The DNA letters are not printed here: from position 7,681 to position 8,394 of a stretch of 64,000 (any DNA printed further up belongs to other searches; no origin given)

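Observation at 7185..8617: Accessory islet between lysis cassette and structural genes encoding a stand-alone CheY-like receiver domain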

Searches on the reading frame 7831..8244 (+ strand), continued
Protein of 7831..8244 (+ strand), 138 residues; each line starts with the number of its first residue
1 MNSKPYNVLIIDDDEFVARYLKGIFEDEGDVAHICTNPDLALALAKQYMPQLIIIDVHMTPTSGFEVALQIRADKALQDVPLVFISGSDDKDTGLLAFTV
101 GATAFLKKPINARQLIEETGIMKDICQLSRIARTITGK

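Call 38: search_protein_representatives(alignment_id=A1)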
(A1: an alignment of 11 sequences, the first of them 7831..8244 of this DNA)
Query: 11 sequences, 138 profile positions. Proteins with E-value up to 0.001 (for the whole library): 224320; up to 1e-10: 20212; up to 1e-30: 94. The best 150 are listed.
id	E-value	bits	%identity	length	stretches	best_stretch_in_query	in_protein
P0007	1.3e-82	290.6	-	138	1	1-138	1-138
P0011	7.1e-47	174.8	-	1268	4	7-133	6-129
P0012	1.1e-45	171.0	-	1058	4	7-118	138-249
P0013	1.3e-45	170.7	-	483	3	7-119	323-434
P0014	1.7e-45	170.3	-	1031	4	3-116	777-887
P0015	6.3e-44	165.3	-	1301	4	6-125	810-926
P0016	1.5e-43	164.0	-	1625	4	6-136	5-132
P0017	2.7e-43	163.2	-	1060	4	5-118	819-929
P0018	2.5e-41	156.8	-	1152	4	7-120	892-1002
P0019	6.2e-41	155.6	-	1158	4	7-115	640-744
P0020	7.5e-39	148.8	-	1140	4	7-120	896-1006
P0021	1.2e-38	148.2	-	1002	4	7-121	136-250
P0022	1.4e-38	148.0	-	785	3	5-116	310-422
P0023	2.7e-38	147.0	-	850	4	7-115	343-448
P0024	1.0e-37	145.2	-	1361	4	6-119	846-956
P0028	3.1e-36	140.4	-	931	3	4-118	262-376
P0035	2.1e-35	137.6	-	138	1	3-134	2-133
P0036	2.3e-35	137.5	-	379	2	6-112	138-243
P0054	1.8e-33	131.4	-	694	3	3-121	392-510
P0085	1.3e-31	125.3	-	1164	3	3-133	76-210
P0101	5.0e-31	123.5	-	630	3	4-118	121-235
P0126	8.8e-30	119.5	-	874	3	6-117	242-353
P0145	4.8e-29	117.1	-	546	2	4-119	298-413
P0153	7.4e-29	116.5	-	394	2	3-120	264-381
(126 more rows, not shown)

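Call 39: predict_structure(alignment_id=A1)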
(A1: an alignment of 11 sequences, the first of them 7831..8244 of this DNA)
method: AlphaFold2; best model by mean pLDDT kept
length: 138 residues; sequences in the alignment: 11
mean_pLDDT: 73.0   pTM: 0.70
mean pLDDT of the five models: 73.0, 68.2, 67.9, 66.7, 61.4
residues with pLDDT >= 90: 8; 70-90: 69; 50-70: 55; < 50: 6
segments of 3 or more residues with pLDDT < 50: none
pLDDT, mean of each block of 10 residues (from residue 1): 73 84 85 88 87 74 78 79 71 60 53 59 66 64
secondary structure, 60 per line:
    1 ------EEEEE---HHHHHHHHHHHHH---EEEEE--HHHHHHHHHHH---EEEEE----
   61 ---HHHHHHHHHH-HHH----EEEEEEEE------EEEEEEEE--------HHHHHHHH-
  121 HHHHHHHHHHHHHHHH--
elements in order: E7-11 H15-27 E31-35 H38-48 E52-56 H64-73 E82-89 E96-103 H112-119 H121-136

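Call 45: find_related_loci(query=A5, collection=viral_contigs, flank=6000)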
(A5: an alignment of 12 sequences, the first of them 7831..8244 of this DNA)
Query A5 (138 aa) in viral_contigs; peptide patterns used: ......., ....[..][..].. (x = any residue, [..] = any of these).
167 stretches matched a pattern; 6 encode a relative of the query (tblastn E <= 1e-3); 6 distinct loci.
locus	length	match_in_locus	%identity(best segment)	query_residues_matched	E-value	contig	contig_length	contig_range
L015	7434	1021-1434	88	1-138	2e-82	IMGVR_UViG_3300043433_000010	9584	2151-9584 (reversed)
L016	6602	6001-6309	39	7-111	1e-14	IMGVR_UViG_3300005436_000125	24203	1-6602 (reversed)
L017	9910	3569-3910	30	2-116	1e-11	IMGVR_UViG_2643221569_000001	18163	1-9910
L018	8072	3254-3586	32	1-116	1e-8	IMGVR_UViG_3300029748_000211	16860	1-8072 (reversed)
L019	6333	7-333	29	7-115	4e-7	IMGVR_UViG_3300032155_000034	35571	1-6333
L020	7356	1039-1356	31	5-109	5e-7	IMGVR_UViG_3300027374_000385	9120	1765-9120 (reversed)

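Call 46: fold_search(model_id=the predicted structure, library=pdb)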
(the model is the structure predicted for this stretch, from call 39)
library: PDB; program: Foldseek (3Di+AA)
matches with E <= 10: 1543; with E <= 0.001: 69
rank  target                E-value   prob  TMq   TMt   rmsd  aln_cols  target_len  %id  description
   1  2zay_A                1.0e-04  1.00  0.49  0.54   8.7       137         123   18  Crystal structure of response regulator from Desulfuromonas acetoxidans (released 2007-10-23)
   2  6rh8_C                1.4e-04  1.00  0.50  0.56   9.0       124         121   20  Revisiting pH-gated conformational switch. Complex HK853 mutant H260A -RR468 mutant D53A pH 5.3 (released 2020-02-19)
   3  3hdv_A                1.6e-04  1.00  0.47  0.53   4.2        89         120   22  Crystal structure of response regulator receiver protein from Pseudomonas putida (released 2009-05-26)
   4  3bre_A                1.6e-04  1.00  0.50  0.24  14.0       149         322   20  Crystal Structure of P.aeruginosa PA3702 (released 2008-04-01)
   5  1mih_A                1.7e-04  1.00  0.52  0.56   8.6       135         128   19  A ROLE FOR CHEY GLU 89 IN CHEZ-MEDIATED DEPHOSPHORYLATION OF THE E. COLI CHEMOTAXIS RESPONSE REGULATOR CHEY (released 2003-04-08)
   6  6rh1_C                1.9e-04  1.00  0.49  0.55   8.7       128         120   18  Revisiting pH-gated conformational switch. Complex HK853-RR468 D53A pH 7 (released 2020-02-19)
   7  3hdv_C                2.0e-04  1.00  0.42  0.47   4.8        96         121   23  Crystal structure of response regulator receiver protein from Pseudomonas putida (released 2009-05-26)
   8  3bre_B                2.6e-04  1.00  0.46  0.21   3.1        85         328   22  Crystal Structure of P.aeruginosa PA3702 (released 2008-04-01)
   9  3hdv_B                2.8e-04  1.00  0.49  0.52   4.3        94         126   22  Crystal structure of response regulator receiver protein from Pseudomonas putida (released 2009-05-26)
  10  1u8t_A                2.8e-04  1.00  0.50  0.54   9.0       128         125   19  Crystal structure of CheY D13K Y106W alone and in complex with a FliM peptide (released 2004-10-05)
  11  1c4w                  3.0e-04  1.00  0.54  0.57   8.5       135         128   18  1.9 A STRUCTURE OF A-THIOPHOSPHONATE MODIFIED CHEY D57C (released 2000-05-08)
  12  3c3m                  3.2e-04  1.00  0.46  0.51   2.5        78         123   22  Crystal structure of the N-terminal domain of response regulator receiver protein from Methanoculleus marisnigri JR1 (released 2008-02-05)
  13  3gl9_B                3.2e-04  1.00  0.50  0.56   8.8       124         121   20  The structure of a histidine kinase-response regulator complex sheds light into two-component signaling and reveals a  (released 2009-10-27)
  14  3rvp_A                3.2e-04  1.00  0.50  0.53   8.9       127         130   20  Structure of the CheY-BeF3 Complex with substitutions at 59 and 89: N59D and E89K (released 2012-05-09)
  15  3i5a                  3.2e-04  1.00  0.50  0.24  13.7       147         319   19  Crystal structure of full-length WpsR from Pseudomonas syringae (released 2009-08-18)
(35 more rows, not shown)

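Call 47: find_homologous_proteins(query=P0035)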
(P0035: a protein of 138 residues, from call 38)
Query P0035 (138 aa): 5 proteins with E <= 0.001 among 37 candidates.
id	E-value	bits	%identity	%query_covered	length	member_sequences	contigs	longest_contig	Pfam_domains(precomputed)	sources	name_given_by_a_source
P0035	1.2e-81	289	100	100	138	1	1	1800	PF00072.31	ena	-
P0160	4.4e-53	197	67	99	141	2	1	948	PF00072.31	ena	-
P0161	6.7e-49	183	64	98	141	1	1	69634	PF00072.31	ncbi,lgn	-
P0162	3.1e-29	120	44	96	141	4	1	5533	PF00072.31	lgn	-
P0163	5.8e-4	38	37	75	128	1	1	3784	PF00072.31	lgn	-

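Call 49: find_encoding_contigs(protein=P0161, flank=8000, max_places=3)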
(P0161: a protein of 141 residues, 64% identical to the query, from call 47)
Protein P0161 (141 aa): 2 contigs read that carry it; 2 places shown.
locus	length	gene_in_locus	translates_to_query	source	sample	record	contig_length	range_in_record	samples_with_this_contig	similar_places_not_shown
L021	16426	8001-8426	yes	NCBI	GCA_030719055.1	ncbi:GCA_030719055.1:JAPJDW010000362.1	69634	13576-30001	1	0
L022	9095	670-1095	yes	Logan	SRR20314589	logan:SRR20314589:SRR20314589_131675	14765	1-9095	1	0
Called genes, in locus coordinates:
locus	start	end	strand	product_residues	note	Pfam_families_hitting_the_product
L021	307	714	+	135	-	-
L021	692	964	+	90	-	-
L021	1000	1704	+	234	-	-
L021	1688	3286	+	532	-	-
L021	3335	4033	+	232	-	-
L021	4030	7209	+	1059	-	-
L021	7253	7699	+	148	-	PF08291:Peptidase_M15_3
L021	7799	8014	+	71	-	-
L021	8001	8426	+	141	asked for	PF00072:Response_reg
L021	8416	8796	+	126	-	-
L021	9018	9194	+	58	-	-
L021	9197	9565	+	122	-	-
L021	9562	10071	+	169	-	-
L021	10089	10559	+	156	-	-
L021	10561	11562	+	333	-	-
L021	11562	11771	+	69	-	-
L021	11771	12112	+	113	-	PF23140:Gp80 (weak)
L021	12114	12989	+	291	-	-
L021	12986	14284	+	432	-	-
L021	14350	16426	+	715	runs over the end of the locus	PF23899:SU10_portal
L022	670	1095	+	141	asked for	PF00072:Response_reg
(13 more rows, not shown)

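Call 50: find_encoding_contigs(protein=P0162, flank=6000, max_places=3)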
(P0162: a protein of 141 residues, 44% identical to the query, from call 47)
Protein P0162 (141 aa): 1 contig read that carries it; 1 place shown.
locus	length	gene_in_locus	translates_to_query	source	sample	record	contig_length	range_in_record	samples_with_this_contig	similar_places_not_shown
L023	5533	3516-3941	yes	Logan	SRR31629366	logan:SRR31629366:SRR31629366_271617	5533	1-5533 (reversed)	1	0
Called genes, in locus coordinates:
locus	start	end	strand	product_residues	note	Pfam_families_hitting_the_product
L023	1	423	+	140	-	?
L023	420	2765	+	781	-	-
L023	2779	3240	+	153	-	PF08291:Peptidase_M15_3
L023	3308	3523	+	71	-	-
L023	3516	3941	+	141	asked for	PF00072:Response_reg (weak)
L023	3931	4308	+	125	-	-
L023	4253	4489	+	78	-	-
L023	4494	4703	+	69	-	-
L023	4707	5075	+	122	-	-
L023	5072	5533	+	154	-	?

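Call 51: find_encoding_contigs(protein=P0035, flank=6000, max_places=3)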
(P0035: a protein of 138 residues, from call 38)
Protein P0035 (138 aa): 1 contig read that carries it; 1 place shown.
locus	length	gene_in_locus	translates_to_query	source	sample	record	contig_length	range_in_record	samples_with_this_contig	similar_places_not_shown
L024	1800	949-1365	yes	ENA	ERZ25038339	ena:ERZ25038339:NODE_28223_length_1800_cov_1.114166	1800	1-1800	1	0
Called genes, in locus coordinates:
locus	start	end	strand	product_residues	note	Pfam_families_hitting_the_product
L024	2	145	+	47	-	?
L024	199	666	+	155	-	PF08291:Peptidase_M15_3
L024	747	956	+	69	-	-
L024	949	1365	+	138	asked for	PF00072:Response_reg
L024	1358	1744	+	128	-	-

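Call 73: search_protein_families(library=phrogs, proteins=[L021:7799-8011:+, L021:8416-8793:+, L021:9018-9191:+, L021:9197-9562:+, L012:5612-5986:+, L012:6410-6817:+, L012:7018-7278:+, L013:4630-4992:+, L013:5947-6171:+], max_evalue=0.01)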
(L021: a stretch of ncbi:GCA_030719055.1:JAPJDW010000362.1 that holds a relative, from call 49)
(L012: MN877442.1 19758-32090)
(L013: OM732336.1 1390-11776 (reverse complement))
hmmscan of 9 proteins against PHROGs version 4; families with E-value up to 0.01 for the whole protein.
L021:7799-8011:+ (71 aa): 0 families

L021:8416-8793:+ (126 aa): 0 families

L021:9018-9191:+ (58 aa): 0 families

L021:9197-9562:+ (122 aa): 1 family
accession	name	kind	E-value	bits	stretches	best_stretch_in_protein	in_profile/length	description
phrog_1084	-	unknown function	2.1e-13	51.4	1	1-122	3-116/123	unknown function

L012:5612-5986:+ (125 aa): 0 families

L012:6410-6817:+ (136 aa): 4 families
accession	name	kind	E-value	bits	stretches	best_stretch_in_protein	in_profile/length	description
phrog_4297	-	lysis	7e-06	27.2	1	5-88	5-91/130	Rz-like spanin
phrog_8566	-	unknown function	0.0025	18.9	1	51-130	33-109/127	-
phrog_1152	-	lysis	0.005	17.8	0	16-133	14-118/127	Rz-like spanin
phrog_1403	-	lysis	0.0071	17.3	1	12-79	7-73/212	Rz-like spanin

L012:7018-7278:+ (87 aa): 1 family
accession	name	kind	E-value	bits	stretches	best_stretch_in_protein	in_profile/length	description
phrog_10198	-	unknown function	0.00026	21.7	1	12-73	94-155/190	-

L013:4630-4992:+ (121 aa): 1 family
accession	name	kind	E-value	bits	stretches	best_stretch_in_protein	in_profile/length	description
phrog_13269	-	unknown function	0.0055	17.5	1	6-98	6-95/153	-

L013:5947-6171:+ (75 aa): 1 family
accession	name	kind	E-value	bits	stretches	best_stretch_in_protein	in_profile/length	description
phrog_402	-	unknown function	0.0023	18.9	1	1-46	1-50/58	-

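Call 75: get_annotated_region(hit=H20, flank=3500)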
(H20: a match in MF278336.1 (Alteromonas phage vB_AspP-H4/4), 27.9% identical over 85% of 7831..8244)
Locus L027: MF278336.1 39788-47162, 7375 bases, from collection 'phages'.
description: Alteromonas phage vB_AspP-H4/4, complete genome.
organism: Alteromonas phage vB_AspP-H4/4 (NCBI taxid 2928692)
taxonomy: Viruses; Duplodnaviria; Heunggongvirae; Uroviricota; Caudoviricetes; Autographiviridae; Foturvirus; Foturvirus H44
host: Alteromonas sp. H4; source: ocean water; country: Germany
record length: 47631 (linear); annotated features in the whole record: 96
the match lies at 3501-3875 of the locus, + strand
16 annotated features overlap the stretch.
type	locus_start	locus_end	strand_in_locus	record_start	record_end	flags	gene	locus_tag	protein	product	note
CDS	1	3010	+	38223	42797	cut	-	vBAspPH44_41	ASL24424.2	putative long tail fiber protein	gp41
regulatory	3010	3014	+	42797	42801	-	-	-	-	ribosome_binding_site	ribosome_binding_site motif class AGGAG / spacer 5-10bp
CDS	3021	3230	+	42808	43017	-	-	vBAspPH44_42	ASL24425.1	putative class II holin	gp42; containing two membrane domains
regulatory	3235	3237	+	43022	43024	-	-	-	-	ribosome_binding_site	ribosome_binding_site motif class GGA/GAG/AGG / spacer 5-10bp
CDS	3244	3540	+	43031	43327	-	-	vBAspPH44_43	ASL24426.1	hypothetical protein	gp43; containing one membrane domain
regulatory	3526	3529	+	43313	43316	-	-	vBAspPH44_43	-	ribosome_binding_site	ribosome_binding_site motif class AGGA / spacer 5-10bp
CDS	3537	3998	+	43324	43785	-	-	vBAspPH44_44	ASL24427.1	putative DNA-binding response regulator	gp44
CDS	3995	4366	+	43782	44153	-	-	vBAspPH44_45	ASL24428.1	hypothetical protein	gp45; containing two membrane domains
regulatory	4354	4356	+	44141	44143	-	-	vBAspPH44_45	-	ribosome_binding_site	ribosome_binding_site motif class GGA/GAG/AGG / spacer 5-10bp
CDS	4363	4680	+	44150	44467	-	-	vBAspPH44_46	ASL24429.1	putative terminase small subunit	gp46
regulatory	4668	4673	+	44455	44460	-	-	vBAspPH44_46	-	ribosome_binding_site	ribosome_binding_site motif class AGxAGG/AGGxGG / spacer 5-10bp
CDS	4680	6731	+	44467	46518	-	-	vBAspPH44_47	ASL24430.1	putative terminase large subunit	gp47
regulatory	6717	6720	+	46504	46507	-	-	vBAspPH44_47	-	ribosome_binding_site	ribosome_binding_site motif class AGGA / spacer 5-10bp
CDS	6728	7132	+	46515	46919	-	-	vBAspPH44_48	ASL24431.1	hypothetical protein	gp48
regulatory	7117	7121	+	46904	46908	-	-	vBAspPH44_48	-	ribosome_binding_site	ribosome_binding_site motif class AGGAG / spacer 5-10bp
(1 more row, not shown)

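Call 81: list_cluster_members(proteins=[window:7831-8244:+, P0002, P0006, P0161])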
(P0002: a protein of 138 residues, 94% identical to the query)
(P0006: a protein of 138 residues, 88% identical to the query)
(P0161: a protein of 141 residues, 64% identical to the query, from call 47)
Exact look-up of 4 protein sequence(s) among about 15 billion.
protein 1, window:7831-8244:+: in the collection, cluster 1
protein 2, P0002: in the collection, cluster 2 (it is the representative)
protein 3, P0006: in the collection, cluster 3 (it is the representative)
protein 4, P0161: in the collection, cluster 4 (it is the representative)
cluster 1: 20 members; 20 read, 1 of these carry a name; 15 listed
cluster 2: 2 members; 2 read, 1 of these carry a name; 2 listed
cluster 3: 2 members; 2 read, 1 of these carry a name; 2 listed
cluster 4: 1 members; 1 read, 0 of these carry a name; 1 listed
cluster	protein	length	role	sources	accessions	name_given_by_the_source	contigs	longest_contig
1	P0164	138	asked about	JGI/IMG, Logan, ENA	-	-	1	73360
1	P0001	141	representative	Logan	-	-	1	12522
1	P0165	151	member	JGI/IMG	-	PleD family two-component response regulator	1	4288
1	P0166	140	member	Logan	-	-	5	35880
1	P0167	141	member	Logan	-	-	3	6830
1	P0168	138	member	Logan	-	-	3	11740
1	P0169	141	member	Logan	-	-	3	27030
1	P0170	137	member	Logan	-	-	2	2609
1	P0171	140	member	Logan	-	-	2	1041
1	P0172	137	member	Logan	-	-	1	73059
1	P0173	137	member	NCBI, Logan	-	-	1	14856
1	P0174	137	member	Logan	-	-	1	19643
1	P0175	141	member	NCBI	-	-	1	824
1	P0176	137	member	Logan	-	-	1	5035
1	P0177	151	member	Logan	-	-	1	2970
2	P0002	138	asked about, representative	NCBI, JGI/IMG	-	PleD family two-component response regulator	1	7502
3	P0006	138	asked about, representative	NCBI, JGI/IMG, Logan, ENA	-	CheY-like chemotaxis protein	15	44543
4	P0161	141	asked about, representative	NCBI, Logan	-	-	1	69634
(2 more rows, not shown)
